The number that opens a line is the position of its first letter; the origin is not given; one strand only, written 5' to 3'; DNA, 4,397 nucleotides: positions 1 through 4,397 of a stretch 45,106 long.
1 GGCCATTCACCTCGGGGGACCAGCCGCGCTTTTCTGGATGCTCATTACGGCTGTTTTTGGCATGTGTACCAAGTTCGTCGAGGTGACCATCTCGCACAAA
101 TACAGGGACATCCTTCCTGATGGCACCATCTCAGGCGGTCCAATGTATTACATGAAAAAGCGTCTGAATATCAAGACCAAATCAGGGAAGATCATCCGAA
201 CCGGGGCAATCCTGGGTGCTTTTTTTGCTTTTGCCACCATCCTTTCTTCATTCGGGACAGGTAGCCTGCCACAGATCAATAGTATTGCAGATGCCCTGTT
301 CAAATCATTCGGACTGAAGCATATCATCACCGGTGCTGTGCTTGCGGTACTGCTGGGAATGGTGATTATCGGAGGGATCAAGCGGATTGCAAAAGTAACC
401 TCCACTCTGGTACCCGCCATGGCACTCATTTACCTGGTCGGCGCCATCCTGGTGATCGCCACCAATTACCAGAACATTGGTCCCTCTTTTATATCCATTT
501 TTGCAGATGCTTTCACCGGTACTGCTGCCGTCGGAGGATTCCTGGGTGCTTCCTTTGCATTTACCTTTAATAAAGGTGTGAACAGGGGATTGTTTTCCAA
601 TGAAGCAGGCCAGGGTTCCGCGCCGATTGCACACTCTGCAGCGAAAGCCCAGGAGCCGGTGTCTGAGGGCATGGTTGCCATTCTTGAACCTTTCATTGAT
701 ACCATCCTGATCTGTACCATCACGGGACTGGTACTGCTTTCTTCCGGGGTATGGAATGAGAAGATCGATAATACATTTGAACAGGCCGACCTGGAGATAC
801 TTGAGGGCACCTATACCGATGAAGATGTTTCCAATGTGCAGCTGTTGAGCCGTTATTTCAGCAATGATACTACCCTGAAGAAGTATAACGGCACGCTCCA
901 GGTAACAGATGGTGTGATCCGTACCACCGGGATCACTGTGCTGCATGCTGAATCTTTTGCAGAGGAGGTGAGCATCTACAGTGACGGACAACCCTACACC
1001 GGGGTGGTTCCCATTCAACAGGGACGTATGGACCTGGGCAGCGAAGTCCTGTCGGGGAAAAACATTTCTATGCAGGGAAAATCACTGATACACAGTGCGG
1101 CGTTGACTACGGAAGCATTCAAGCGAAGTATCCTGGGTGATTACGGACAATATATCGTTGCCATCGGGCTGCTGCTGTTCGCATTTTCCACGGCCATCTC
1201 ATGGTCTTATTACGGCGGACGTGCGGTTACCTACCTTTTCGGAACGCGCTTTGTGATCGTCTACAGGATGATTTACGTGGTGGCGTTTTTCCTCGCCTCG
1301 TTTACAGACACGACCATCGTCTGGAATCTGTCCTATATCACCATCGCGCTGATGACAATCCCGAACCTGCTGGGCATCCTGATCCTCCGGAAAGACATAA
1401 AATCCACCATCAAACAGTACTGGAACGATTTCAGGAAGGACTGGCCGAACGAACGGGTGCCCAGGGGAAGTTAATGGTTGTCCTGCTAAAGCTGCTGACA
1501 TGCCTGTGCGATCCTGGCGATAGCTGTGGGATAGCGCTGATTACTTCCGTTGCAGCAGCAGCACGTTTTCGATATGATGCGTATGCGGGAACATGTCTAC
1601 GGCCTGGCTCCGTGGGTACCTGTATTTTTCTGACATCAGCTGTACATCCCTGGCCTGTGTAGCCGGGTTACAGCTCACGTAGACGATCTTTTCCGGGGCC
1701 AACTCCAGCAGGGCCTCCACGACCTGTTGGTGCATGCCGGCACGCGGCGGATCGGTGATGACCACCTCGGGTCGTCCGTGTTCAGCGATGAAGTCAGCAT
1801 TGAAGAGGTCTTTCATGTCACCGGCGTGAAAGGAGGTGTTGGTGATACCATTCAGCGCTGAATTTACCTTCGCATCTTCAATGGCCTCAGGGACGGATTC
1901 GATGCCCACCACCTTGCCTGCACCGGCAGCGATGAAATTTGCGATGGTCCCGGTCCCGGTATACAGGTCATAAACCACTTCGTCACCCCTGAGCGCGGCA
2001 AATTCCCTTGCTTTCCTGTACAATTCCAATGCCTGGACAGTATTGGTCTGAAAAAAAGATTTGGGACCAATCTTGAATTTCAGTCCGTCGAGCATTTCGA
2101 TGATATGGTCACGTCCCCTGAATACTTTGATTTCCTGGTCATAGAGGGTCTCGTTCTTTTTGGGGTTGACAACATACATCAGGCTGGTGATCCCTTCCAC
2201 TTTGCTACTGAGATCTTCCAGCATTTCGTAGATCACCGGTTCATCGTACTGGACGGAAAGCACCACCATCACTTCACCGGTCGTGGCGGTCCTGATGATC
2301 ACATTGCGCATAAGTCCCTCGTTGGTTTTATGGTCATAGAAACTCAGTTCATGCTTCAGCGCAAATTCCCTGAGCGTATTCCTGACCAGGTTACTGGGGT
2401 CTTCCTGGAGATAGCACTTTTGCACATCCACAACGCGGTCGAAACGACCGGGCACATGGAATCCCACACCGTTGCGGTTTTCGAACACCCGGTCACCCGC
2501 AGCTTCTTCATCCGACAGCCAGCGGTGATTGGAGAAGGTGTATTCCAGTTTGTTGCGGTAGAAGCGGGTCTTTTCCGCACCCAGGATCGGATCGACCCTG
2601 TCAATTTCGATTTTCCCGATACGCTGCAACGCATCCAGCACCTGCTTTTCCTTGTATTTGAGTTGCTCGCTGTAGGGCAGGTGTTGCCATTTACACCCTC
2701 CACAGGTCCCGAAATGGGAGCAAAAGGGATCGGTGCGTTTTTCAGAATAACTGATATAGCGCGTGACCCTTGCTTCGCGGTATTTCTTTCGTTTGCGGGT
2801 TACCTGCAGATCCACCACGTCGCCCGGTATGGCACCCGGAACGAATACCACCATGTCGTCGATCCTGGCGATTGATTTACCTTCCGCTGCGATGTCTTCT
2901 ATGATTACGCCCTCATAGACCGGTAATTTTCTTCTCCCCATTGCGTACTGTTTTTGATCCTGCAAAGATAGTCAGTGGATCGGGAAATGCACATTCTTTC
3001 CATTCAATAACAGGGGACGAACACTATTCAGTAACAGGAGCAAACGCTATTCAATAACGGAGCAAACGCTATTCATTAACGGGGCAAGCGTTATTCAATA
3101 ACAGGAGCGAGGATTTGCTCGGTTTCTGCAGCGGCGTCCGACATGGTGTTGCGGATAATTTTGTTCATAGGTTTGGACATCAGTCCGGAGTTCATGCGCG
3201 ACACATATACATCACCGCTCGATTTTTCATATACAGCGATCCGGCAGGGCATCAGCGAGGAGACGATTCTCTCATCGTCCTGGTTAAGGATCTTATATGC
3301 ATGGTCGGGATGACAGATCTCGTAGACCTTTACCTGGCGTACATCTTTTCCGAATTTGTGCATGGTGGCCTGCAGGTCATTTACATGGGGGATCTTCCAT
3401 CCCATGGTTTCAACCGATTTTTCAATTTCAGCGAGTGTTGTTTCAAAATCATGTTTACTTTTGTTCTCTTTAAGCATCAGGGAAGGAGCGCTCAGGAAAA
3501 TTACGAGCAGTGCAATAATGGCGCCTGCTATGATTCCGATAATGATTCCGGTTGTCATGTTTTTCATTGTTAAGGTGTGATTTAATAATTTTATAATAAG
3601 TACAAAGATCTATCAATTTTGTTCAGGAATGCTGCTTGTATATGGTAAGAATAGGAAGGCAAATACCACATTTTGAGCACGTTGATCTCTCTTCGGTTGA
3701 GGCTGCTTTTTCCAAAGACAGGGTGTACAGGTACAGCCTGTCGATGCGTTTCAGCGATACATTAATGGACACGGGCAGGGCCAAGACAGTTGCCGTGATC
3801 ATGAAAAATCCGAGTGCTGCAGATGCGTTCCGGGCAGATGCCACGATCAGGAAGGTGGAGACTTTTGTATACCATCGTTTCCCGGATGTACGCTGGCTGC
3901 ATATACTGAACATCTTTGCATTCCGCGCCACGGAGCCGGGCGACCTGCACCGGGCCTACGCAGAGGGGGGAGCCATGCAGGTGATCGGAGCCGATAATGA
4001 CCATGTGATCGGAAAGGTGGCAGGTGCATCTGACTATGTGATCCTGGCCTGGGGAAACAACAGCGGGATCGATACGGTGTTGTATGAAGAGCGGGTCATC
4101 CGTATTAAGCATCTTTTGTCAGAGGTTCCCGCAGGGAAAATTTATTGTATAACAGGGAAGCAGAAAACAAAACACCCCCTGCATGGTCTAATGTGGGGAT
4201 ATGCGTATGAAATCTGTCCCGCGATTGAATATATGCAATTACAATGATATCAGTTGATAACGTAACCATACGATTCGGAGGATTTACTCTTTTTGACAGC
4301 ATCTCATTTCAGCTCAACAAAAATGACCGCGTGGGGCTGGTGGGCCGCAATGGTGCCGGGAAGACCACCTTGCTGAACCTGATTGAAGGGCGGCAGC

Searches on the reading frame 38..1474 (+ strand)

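Call 34: search_protein_families(library=pfam, proteins=[window:38-1474:+], max_evalue=0.00001)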
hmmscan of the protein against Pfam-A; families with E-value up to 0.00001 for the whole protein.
window:38-1474:+ (478 aa): 1 family
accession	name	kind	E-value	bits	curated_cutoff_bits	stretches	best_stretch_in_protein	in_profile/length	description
PF01235.23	Na_Ala_symp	-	5.7e-101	339.1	24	1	1-468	50-386/392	Sodium:alanine symporter family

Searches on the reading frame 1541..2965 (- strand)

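Call 34: search_protein_families(library=pfam, proteins=[window:1541-2965:-], max_evalue=0.00001)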
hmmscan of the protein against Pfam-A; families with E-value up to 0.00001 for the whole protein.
window:1541-2965:- (474 aa): 3 families
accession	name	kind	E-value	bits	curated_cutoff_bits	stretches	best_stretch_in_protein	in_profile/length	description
PF05958.17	tRNA_U5-meth_tr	-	2.1e-17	63.6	23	1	296-474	171-357/357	tRNA (Uracil-5-)-methyltransferase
PF13847.12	Methyltransf_31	-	2.1e-11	44.2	27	1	327-388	3-67/145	Methyltransferase domain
PF01938.26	TRAM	-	2.1e-08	34.3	21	1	20-67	10-60/61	TRAM domain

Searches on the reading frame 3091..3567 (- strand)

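Call 92: search_protein_families(library=pfam, proteins=[window:3091-3567:-], max_evalue=0.00001)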
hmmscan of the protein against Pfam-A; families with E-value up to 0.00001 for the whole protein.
window:3091-3567:- (158 aa): 1 family
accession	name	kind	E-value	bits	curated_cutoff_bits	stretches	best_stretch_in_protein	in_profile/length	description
PF03625.19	DUF302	-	6.6e-15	55.2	23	1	64-126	2-62/63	Domain of unknown function DUF302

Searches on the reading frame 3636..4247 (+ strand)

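Call 92: search_protein_families(library=pfam, proteins=[window:3636-4247:+], max_evalue=0.00001)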
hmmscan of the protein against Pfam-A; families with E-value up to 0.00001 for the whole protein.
window:3636-4247:+ (203 aa): 1 family
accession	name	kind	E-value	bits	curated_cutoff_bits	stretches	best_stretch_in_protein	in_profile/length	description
PF07799.17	DUF1643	-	8.7e-21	74.8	22.5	1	32-182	1-134/134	Protein of unknown function (DUF1643)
